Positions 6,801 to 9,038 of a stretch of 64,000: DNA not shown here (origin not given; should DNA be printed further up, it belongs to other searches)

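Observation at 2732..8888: Family C membrane proteins with conserved DE loop and a Cys-patterned C-terminal extracytoplasmic domain; methyltransferase wedged between copies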

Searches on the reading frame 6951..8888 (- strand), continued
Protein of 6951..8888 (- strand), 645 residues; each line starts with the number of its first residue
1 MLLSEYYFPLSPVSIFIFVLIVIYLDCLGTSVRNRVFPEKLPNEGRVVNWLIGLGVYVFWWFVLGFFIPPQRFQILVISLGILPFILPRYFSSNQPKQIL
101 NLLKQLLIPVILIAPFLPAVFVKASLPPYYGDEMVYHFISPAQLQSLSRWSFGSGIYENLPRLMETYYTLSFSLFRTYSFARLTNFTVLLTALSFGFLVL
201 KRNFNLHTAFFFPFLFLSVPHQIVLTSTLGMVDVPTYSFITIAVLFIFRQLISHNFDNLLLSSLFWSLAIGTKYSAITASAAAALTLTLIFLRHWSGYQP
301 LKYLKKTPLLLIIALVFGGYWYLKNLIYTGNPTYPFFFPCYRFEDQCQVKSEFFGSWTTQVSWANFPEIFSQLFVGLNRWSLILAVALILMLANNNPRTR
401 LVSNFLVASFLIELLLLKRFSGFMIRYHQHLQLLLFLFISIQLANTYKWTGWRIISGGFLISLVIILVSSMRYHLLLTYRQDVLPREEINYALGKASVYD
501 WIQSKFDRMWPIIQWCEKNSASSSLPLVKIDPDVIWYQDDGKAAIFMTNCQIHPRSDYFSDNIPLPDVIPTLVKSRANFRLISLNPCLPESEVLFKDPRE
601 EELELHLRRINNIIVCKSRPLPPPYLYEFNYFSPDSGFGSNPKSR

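Call 56: fold_search(model_id=the predicted structure, library=pdb)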
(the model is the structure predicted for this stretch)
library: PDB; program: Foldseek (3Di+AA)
matches with E <= 10: 83; with E <= 0.001: 7
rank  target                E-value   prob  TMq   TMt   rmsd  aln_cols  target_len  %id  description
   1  5ezm                  2.6e-06  1.00  0.46  0.54  10.0       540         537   15  Crystal Structure of ArnT from Cupriavidus metallidurans in the apo state (released 2016-02-17)
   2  5f15                  5.8e-06  1.00  0.47  0.55  10.5       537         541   15  Crystal Structure of ArnT from Cupriavidus metallidurans bound to Undecaprenyl phosphate (released 2016-02-17)
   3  9s6u_A                6.8e-05  1.00  0.42  0.47   7.7       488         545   12  Ternary cryo-EM structure of human ALG9 with Dol25-PP-GlcNAc2Man8, Dol25-P-Man and Fab (released 2026-03-18)
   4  9s6s_A                3.4e-04  1.00  0.39  0.45   8.9       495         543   12  Ternary cryo-EM structure of human ALG9 with Dol25-PP-GlcNAc2Man6, Dol25-P-Man and Fab (released 2026-03-18)
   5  9s6t_A                6.8e-04  1.00  0.42  0.53   8.1       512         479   13  Ternary cryo-EM structure of chicken ALG12 with Dol25-PP-GlcNAc2Man7, Dol25-P-Man, and Fab (released 2026-03-18)
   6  9n9j_I                7.7e-04  1.00  0.37  0.35  12.0       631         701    9  Structure of a GRP94 folding intermediate engaged with a CCDC134- and FKBP11-bound secretory translocon (released 2025-11-19)
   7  8age_A                8.7e-04  1.00  0.44  0.44  10.1       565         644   12  Structure of yeast oligosaccharylransferase complex with acceptor peptide bound (released 2022-12-07)
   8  8pn9_A                1.4e-03  1.00  0.44  0.44  12.2       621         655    9  Structure of human oligosaccharyltransferase OST-A complex bound to NGI-1 (released 2024-05-08)
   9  6ezn_F                2.1e-03  1.00  0.42  0.42  12.7       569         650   12  Cryo-EM structure of the yeast oligosaccharyltransferase (OST) complex (released 2018-01-17)
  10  8agc_A                2.1e-03  1.00  0.41  0.38   9.6       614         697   13  Structure of yeast oligosaccharylransferase complex with lipid-linked oligosaccharide and non-acceptor peptide bound (released 2022-12-07)
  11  9i5k_A                5.5e-03  1.00  0.40  0.51   8.7       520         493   14  Structure of the Chaetomium thermophilum Pmt4 homodimer (C2 symmetry) (released 2025-12-24)
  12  8b6l_I                6.5e-03  1.00  0.41  0.39  10.5       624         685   10  Subtomogram average of the human Sec61-TRAP-OSTA-translocon (released 2022-12-07)
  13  8if8_B                1.1e-02  1.00  0.46  0.48  13.5       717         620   11  Arabinosyltransferase AftA (released 2023-05-31)
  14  5ogl_A                1.7e-02  1.00  0.42  0.39   8.6       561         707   13  Structure of bacterial oligosaccharyltransferase PglB in complex with an acceptor peptide and an lipid-linked oligosac (released 2017-10-25)
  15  6ftg_5                3.5e-02  1.00  0.42  0.42  13.8       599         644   10  Subtomogram average of OST-containing ribosome-translocon complexes from canine rough microsomal membranes (released 2018-03-21)
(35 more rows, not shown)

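Call 67: find_related_loci(query=A2, collection=genome_contigs, flank=8000)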
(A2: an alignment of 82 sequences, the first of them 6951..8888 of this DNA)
Query A2 (645 aa) in genome_contigs; peptide patterns used: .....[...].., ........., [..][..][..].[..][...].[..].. (x = any residue, [..] = any of these).
127 stretches matched a pattern; 43 encode a relative of the query (tblastn E <= 1e-3); 42 distinct loci.
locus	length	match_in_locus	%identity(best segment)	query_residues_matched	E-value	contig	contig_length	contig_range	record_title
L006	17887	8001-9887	40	3-631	3e-139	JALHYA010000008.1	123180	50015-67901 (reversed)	MAG: Patescibacteria group bacterium isolate PFL142 seq_1300431, whole genome shotgun sequence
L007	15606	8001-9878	40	3-631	4e-128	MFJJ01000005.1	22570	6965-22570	MAG: Candidatus Gottesmanbacteria bacterium RIFCSPHIGHO2_01_FULL_46_14 rifcsphigho2_01_scaffold_11368, whole genome shot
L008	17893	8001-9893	35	3-631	2e-114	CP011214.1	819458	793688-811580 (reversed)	MAG: Candidatus Woesebacteria bacterium GW2011_GWF1_31_35 chromosome, complete genome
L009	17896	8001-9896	37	1-631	1e-113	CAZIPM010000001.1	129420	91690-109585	MAG TPA_asm: uncultured Gammaproteobacteria bacterium isolate SRP050083_co2_604 genome assembly, contig: NODE_30_length_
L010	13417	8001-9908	33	3-630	4e-77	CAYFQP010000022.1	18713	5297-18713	MAG TPA_asm: uncultured Gammaproteobacteria bacterium isolate ERP108616_co1_137 genome assembly, contig: k119_615681, wh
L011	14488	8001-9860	30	2-621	4e-74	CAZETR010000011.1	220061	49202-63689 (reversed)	MAG TPA_asm: uncultured Gammaproteobacteria bacterium isolate binchicken_co203_46 genome assembly, contig: k141_2618047,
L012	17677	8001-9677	32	35-619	2e-57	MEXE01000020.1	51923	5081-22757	MAG: Candidatus Amesbacteria bacterium RBG_19FT_COMBO_48_16 rbg_19ft_combo_scaffold_25, whole genome shotgun sequence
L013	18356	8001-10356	34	3-623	5e-56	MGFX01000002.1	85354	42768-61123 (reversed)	MAG: Candidatus Woesebacteria bacterium RBG_16_42_24 RBG_16_scaffold_14, whole genome shotgun sequence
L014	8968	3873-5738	27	1-630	7e-54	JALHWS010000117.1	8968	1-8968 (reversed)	MAG: Candidatus Microgenomates bacterium isolate PFL108 seq_2655245, whole genome shotgun sequence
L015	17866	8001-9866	26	1-630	3e-53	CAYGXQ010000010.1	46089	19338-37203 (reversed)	MAG TPA_asm: uncultured Gammaproteobacteria bacterium isolate ERP119294_co1_458 genome assembly, contig: NODE_805_length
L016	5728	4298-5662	31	1-449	9e-51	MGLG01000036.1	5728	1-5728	MAG: Candidatus Yanofskybacteria bacterium RIFOXYD1_FULL_42_10 rifoxyd1_full_scaffold_5546, whole genome shotgun sequenc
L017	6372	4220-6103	25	3-623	1e-49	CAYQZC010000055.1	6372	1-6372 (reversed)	MAG TPA_asm: uncultured Pseudomonadales bacterium isolate SRP292972_co1_124 genome assembly, contig: NODE_4948_length_63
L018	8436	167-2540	35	3-628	3e-54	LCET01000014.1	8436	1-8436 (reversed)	MAG: Candidatus Woesebacteria bacterium GW2011_GWC1_42_9 UV51_C0014, whole genome shotgun sequence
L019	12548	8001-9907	30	1-623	2e-49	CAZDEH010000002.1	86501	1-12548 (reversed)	MAG TPA_asm: uncultured Gammaproteobacteria bacterium isolate SRP050083_co3_643 genome assembly, contig: NODE_98_length_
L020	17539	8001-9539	29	1-494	6e-36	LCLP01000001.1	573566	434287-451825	MAG: Candidatus Pacebacteria bacterium GW2011_GWA1_46_10 UX28_C0001, whole genome shotgun sequence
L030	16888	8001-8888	23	75-335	5e-6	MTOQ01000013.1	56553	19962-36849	MAG: Nitrospirae bacterium JdFR-81 JGI24020J35080_1000230, whole genome shotgun sequence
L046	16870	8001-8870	24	62-335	4e-4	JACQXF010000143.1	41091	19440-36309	MAG: Nitrospirae bacterium isolate NC_groundwater_1508_Pr4_B-0.1um_43_4 SR1-18-B1_scaffold_741955, whole genome shotgun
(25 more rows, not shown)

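Call 70: search_protein_families(library=pfam, proteins=[L030:7812-9758:+, L046:7800-9749:+], max_evalue=1)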
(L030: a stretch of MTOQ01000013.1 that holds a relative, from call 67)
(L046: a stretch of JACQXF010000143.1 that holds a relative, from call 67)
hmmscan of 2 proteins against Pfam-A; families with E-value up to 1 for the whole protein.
L030:7812-9758:+ (648 aa): 1 family
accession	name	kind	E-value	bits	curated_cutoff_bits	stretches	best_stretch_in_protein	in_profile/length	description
PF10660.14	MitoNEET_N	-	0.094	13.2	23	1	94-126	23-55/64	Iron-containing outer mitochondrial membrane protein N-terminus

L046:7800-9749:+ (649 aa): 0 families

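Call 71: search_protein_families(library=ncbifam, proteins=[L030:7812-9758:+, L046:7800-9749:+], max_evalue=1)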
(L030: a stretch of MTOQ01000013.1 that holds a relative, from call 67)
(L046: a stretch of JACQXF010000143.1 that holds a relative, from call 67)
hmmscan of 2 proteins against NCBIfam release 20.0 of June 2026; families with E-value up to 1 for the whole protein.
L030:7812-9758:+ (648 aa): 0 families

L046:7800-9749:+ (649 aa): 0 families

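Call 79: search_protein_families(library=pfam, proteins=[L030:2414-3532:+, L030:3468-4568:+, L030:4640-6151:+, L030:6181-7179:+, L030:7234-7812:+, L030:9907-10599:+, L030:11180-12385:-], max_evalue=0.001)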
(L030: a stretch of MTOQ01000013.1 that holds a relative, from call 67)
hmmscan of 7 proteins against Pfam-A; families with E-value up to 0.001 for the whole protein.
L030:2414-3532:+ (372 aa): 2 families
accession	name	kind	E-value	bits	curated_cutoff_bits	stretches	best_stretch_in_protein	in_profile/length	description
PF19288.4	CofH_C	-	9.3e-37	126.1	27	1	228-347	3-118/125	CofH/MqnC C-terminal region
PF04055.27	Radical_SAM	-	1.7e-22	80.8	29.5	1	46-218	1-165/166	Radical SAM superfamily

L030:3468-4568:+ (366 aa): 1 family
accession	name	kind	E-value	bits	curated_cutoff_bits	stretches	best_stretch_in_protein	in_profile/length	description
PF02073.20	Peptidase_M29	-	3.1e-07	30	27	1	168-328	183-351/406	Thermophilic metalloprotease (M29)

L030:4640-6151:+ (503 aa): 4 families
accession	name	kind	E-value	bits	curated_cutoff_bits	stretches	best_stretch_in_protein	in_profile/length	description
PF13641.12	Glyco_tranf_2_3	-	2.5e-26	93.6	27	1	49-279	1-230/230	Glycosyltransferase like family 2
PF13632.12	Glyco_trans_2_3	-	1.7e-21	77.4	27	1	139-350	2-194/198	Glycosyl transferase family group 2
PF00535.33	Glycos_transf_2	-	1.2e-18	68.1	23.3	1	54-190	3-132/168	Glycosyl transferase family 2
PF13506.12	Glyco_transf_21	-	9.9e-15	54.9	21.7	1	111-278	6-174/174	Glycosyl transferase family 21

L030:6181-7179:+ (332 aa): 1 family
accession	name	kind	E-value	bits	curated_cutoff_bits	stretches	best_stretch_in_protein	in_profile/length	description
PF13557.12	Phenol_MetA_deg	-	5.9e-05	23.7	22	1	91-239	39-185/242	Putative MetA-pathway of phenol degradation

L030:7234-7812:+ (192 aa): 27 families (the best 25 are shown)
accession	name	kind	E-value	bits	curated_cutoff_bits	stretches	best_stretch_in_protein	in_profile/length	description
PF00515.34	TPR_1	-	5e-39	131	27.8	3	128-160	2-34/34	Tetratricopeptide repeat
PF07719.23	TPR_2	-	3.7e-38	126.9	27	3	128-160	2-34/34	Tetratricopeptide repeat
PF13414.12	TPR_11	-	6.1e-38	128.7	26.8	4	134-175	1-42/42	TPR repeat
PF13431.12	TPR_17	-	1.4e-36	122.1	24.4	4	116-148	2-34/34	Tetratricopeptide repeat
PF13181.12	TPR_8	-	2.2e-36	121.3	25.7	3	129-160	3-34/34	Tetratricopeptide repeat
PF13432.12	TPR_16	-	1e-31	109.4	32.7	3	63-126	1-64/65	Tetratricopeptide repeat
PF14559.12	TPR_19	-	1.2e-27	96.4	25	4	105-146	3-44/68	Tetratricopeptide repeat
PF13428.12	TPR_14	-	1.5e-23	81.3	23.5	3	61-100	3-42/44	Tetratricopeptide repeat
PF13424.12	TPR_12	-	4.2e-23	81.8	30.1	3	59-123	3-75/77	Tetratricopeptide repeat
PF13174.12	TPR_6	-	2e-21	75.6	26.3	2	60-92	1-33/33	Tetratricopeptide repeat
PF13371.12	TPR_9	-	2.6e-21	75.8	35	3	68-127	4-63/73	Tetratricopeptide repeat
PF13176.12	TPR_7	-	1.6e-18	65.5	27.9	1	129-161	1-35/36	Tetratricopeptide repeat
PF12895.13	ANAPC3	-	2.1e-11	44.3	27.2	2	106-182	2-77/82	Anaphase-promoting complex, cyclosome, subunit 3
PF24575.1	TPR_Slam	-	3.1e-11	44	35.2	0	98-134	52-88/104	Surface lipoprotein assembly modifier, N-terminal TPR repeats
PF13374.12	TPR_10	-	2e-09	37.6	27.5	0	132-156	7-31/42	Tetratricopeptide repeat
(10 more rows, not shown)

L030:9907-10599:+ (230 aa): 3 families
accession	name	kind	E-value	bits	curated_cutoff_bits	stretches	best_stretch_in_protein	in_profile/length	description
PF00535.33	Glycos_transf_2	-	8.7e-22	78.3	23.3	1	8-157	2-158/168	Glycosyl transferase family 2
PF13641.12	Glyco_tranf_2_3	-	0.00042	20.8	27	0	5-112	2-119/230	Glycosyltransferase like family 2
PF13704.12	Glyco_tranf_2_4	-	0.00067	20.5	27.5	1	14-73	2-63/98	Glycosyl transferase family 2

L030:11180-12385:- (401 aa): 16 families
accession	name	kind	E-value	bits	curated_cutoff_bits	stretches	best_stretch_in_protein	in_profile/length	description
PF00037.32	Fer4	-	3.9e-38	128.2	21.1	5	344-366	2-24/24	4Fe-4S binding domain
PF12837.12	Fer4_6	-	1e-25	88.8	25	5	207-230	1-24/24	4Fe-4S binding domain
PF14697.11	Fer4_21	-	3.6e-24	85.1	35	3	318-364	6-56/59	4Fe-4S dicluster domain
PF12838.12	Fer4_7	-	3.7e-24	85.4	27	3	319-362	1-50/52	4Fe-4S dicluster domain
PF13187.11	Fer4_9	-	2.6e-23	82.2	27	3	319-362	1-49/52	4Fe-4S dicluster domain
PF13237.11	Fer4_10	-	1e-22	80.2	25.5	5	317-361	6-53/53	4Fe-4S dicluster domain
PF12797.12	Fer4_2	-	4.4e-22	76.9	24.5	3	343-362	3-22/22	4Fe-4S binding domain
PF13484.11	Fer4_16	-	1.3e-17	64.8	30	1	214-273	1-66/66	4Fe-4S double cluster binding domain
PF25160.1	LdpA_Fe-S-bd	-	6.5e-14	51.9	27.6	2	326-366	9-44/49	LdpA Fe-S cluster-binding domain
PF12800.12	Fer4_4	-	6.6e-14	51.3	24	0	348-362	2-16/17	4Fe-4S binding domain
PF13183.11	Fer4_8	-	8e-14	52.4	27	1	348-383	3-39/68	4Fe-4S dicluster domain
PF13534.11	Fer4_17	-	1.4e-11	45.2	22.2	0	349-380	1-31/61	4Fe-4S dicluster domain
PF12798.12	Fer4_3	-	1.3e-09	38.6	27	0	260-274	1-15/15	4Fe-4S binding domain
PF04060.18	FeS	-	2.3e-08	34.1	23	1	89-120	3-33/33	Putative Fe-S cluster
PF13370.11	Fer4_13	-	6.1e-08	33.7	24.5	0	345-375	1-32/58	4Fe-4S single cluster domain of Ferredoxin I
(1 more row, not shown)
